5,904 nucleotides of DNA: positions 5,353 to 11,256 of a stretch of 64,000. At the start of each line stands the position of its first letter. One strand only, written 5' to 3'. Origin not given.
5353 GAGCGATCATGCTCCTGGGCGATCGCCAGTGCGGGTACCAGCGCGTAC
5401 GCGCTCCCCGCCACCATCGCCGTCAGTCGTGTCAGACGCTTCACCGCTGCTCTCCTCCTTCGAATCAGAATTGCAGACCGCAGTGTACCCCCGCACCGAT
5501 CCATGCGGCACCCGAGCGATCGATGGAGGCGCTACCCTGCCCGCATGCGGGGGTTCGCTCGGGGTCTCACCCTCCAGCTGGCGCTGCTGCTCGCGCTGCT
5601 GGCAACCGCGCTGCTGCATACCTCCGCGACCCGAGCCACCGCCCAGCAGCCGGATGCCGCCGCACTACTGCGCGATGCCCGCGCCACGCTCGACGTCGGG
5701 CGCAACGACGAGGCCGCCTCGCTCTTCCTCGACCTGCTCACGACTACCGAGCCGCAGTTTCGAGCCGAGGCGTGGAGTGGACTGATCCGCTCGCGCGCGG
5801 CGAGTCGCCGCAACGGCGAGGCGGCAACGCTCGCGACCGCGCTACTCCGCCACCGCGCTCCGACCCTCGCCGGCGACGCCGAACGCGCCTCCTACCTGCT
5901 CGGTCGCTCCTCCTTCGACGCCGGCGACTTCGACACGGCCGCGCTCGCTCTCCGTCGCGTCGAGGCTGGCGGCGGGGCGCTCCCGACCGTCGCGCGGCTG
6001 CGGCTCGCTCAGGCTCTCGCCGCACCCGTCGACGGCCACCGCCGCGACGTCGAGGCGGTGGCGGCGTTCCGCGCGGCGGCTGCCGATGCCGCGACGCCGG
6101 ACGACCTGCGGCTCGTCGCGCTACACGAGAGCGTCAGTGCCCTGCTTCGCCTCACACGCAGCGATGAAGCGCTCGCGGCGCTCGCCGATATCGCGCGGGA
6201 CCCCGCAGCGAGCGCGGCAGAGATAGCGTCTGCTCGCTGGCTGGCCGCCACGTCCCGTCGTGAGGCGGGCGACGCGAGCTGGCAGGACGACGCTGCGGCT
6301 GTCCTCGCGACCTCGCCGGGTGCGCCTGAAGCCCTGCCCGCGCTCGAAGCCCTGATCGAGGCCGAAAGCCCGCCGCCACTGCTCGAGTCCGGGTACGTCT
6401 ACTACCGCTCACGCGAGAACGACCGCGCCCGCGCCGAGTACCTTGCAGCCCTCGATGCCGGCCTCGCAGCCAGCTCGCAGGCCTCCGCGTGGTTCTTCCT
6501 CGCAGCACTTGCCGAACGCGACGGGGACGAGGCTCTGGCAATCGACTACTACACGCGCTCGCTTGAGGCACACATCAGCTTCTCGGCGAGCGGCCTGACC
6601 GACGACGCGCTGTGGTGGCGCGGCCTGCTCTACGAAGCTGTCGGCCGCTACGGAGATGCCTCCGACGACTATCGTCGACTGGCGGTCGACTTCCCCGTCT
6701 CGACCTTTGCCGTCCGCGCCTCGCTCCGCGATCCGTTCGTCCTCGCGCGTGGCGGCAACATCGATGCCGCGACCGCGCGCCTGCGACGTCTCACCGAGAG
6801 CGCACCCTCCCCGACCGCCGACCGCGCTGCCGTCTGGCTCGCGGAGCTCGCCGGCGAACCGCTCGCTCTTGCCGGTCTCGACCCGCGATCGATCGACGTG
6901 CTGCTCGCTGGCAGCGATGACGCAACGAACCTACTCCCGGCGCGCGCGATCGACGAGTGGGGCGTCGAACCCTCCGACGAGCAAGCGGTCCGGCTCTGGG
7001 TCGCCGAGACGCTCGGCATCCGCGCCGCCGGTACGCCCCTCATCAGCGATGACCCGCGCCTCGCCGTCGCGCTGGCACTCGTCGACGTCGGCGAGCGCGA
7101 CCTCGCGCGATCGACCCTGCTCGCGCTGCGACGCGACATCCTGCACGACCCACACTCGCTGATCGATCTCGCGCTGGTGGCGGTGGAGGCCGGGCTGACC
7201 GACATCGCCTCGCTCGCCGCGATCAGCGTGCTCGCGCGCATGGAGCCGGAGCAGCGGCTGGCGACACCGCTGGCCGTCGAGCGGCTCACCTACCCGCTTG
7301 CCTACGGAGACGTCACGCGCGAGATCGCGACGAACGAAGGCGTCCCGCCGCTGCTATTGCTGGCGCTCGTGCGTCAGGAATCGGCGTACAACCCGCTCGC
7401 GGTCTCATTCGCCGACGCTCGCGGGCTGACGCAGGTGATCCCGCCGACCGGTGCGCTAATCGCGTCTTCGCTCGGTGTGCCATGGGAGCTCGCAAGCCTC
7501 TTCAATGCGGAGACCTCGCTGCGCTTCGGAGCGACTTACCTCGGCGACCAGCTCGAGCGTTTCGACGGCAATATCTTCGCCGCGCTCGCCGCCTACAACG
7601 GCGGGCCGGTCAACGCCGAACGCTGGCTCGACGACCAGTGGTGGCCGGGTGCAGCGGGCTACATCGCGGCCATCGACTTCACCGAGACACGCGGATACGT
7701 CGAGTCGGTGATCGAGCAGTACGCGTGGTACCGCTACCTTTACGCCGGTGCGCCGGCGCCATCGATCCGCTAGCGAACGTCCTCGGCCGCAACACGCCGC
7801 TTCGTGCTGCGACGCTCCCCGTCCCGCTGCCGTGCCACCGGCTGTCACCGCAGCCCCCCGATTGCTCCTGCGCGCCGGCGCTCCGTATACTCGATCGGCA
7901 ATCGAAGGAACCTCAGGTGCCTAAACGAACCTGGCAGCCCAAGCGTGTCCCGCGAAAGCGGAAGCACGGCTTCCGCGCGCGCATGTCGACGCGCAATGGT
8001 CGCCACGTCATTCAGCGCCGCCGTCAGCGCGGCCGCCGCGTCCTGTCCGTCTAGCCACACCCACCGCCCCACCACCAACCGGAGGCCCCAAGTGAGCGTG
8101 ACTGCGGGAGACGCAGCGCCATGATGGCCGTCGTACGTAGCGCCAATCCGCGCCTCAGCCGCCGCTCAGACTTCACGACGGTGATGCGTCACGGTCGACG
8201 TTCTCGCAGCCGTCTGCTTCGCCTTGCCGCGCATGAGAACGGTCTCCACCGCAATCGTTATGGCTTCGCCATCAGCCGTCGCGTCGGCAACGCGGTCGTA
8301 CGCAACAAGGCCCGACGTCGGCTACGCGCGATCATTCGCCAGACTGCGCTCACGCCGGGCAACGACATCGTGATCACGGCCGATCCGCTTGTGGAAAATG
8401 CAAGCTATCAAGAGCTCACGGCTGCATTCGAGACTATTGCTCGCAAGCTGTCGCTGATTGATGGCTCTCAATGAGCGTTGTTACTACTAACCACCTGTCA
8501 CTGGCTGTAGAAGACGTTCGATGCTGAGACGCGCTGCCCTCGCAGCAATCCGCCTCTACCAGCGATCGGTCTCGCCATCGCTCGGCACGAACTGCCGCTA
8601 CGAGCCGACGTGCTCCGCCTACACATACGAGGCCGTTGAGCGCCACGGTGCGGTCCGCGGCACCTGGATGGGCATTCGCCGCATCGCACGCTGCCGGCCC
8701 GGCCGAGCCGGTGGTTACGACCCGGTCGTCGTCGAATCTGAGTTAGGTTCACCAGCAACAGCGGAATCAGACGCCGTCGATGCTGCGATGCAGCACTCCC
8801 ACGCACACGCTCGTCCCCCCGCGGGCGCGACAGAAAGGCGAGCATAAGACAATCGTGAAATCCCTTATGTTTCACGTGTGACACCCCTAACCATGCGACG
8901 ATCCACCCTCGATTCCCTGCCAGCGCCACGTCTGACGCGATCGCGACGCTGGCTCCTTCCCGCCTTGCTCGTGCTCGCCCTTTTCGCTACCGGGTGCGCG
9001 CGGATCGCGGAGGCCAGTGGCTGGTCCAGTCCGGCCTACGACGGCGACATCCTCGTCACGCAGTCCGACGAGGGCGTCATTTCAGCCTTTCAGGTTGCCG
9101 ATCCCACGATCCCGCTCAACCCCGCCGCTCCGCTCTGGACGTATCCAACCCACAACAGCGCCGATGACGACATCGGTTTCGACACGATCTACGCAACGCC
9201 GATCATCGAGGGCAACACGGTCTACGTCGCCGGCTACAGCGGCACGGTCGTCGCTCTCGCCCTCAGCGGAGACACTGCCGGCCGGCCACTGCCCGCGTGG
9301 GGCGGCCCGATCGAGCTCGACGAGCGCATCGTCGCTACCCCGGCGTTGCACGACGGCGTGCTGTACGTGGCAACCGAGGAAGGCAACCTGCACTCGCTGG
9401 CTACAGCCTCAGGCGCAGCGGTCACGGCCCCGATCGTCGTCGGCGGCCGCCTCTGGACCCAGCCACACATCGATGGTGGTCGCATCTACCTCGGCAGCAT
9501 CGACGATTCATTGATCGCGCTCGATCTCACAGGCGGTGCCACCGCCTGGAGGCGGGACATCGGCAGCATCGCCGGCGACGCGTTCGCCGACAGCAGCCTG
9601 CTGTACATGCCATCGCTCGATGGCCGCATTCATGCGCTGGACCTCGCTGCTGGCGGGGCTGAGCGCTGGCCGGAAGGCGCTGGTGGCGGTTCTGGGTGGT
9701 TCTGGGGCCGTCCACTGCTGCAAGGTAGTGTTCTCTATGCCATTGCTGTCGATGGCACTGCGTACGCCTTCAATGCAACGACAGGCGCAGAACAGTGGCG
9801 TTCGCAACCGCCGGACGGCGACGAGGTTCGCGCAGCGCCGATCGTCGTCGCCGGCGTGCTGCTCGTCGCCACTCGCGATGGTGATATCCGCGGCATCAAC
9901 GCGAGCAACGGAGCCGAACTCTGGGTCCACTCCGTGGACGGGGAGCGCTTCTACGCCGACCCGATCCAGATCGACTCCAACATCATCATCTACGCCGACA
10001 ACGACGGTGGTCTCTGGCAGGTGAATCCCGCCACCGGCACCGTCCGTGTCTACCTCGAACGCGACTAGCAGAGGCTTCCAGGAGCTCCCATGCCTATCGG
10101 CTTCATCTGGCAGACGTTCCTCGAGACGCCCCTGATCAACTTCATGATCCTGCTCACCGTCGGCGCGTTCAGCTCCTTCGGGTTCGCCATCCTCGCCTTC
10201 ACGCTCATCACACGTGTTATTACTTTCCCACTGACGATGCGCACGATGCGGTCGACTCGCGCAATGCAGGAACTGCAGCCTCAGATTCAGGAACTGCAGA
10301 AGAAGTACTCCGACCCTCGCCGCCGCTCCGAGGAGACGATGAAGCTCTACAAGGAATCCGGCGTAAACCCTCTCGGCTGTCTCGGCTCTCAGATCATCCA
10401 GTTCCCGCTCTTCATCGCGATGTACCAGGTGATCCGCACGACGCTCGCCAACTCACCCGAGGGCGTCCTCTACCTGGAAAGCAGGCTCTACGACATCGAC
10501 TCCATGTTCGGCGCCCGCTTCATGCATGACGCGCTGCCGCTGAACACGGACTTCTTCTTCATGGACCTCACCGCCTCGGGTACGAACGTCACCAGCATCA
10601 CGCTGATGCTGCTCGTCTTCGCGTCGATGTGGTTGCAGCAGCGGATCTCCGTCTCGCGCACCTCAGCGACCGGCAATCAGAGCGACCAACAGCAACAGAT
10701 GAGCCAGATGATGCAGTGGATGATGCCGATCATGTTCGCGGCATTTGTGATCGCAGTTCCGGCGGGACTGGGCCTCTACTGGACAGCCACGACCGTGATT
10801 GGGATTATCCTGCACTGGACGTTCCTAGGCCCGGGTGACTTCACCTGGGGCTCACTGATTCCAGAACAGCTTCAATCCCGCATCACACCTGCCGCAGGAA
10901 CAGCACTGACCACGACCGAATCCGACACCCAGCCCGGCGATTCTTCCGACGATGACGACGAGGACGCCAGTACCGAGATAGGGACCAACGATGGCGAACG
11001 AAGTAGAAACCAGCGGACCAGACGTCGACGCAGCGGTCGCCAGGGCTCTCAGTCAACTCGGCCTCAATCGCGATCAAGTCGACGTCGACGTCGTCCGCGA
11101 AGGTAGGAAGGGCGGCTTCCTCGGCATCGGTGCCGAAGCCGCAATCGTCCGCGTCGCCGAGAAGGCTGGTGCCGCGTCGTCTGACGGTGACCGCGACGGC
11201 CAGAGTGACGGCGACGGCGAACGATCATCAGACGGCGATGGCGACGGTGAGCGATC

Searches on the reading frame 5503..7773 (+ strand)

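Call 38: search_protein_families(library=pfam, proteins=[window:5503-7773:+], max_evalue=0.001)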
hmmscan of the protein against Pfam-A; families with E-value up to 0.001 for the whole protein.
window:5503-7773:+ (756 aa): 5 families
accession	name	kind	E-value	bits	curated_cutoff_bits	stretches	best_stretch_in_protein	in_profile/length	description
PF01464.25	SLT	-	2.1e-22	79.3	21.3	1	606-712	4-108/117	Transglycosylase SLT domain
PF13432.12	TPR_16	-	1.6e-07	32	32.7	1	296-356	3-60/65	Tetratricopeptide repeat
PF07719.23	TPR_2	-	3e-05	24.3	27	0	368-393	2-27/34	Tetratricopeptide repeat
PF13181.12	TPR_8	-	0.00033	21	25.7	0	327-355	1-29/34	Tetratricopeptide repeat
PF13174.12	TPR_6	-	0.00052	20.9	26.3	0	368-398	1-31/33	Tetratricopeptide repeat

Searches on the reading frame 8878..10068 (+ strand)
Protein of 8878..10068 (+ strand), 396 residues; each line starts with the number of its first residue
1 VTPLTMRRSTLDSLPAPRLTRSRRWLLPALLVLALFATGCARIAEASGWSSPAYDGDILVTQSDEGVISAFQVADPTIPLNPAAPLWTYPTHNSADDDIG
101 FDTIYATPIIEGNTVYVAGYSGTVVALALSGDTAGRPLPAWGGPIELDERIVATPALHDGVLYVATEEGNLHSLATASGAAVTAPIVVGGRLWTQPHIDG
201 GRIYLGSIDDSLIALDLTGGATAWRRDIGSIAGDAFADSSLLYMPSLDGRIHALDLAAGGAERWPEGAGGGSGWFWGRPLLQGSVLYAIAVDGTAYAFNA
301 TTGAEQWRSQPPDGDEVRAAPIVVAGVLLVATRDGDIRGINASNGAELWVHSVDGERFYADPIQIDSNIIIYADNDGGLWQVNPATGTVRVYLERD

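Call 38: search_protein_families(library=pfam, proteins=[window:8878-10068:+], max_evalue=0.001)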
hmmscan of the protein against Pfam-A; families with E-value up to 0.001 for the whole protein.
window:8878-10068:+ (396 aa): 3 families
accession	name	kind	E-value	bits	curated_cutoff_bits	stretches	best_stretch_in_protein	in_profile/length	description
PF13360.13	PQQ_2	-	1.4e-27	97.3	27.6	2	212-356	5-148/233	Outer membrane protein assembly factor BamB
PF13570.13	Beta-prop_ACSF4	-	6.1e-21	75.6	133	2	113-259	20-165/329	Beta-alanine-activating enzyme, beta-propeller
PF01011.28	PQQ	-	5.5e-15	55.5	26.7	0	317-356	49-88/595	Glucose/ethanol/alcohol dehydrogenase, beta-propeller domain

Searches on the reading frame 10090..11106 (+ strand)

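Call 38: search_protein_families(library=pfam, proteins=[window:10090-11106:+], max_evalue=0.001)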
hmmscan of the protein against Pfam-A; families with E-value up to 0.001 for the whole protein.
window:10090-11106:+ (338 aa): 1 family
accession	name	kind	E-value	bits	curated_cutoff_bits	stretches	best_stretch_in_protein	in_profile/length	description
PF02096.25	60KD_IMP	-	4e-47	160.7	35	1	30-244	1-160/163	60Kd inner membrane protein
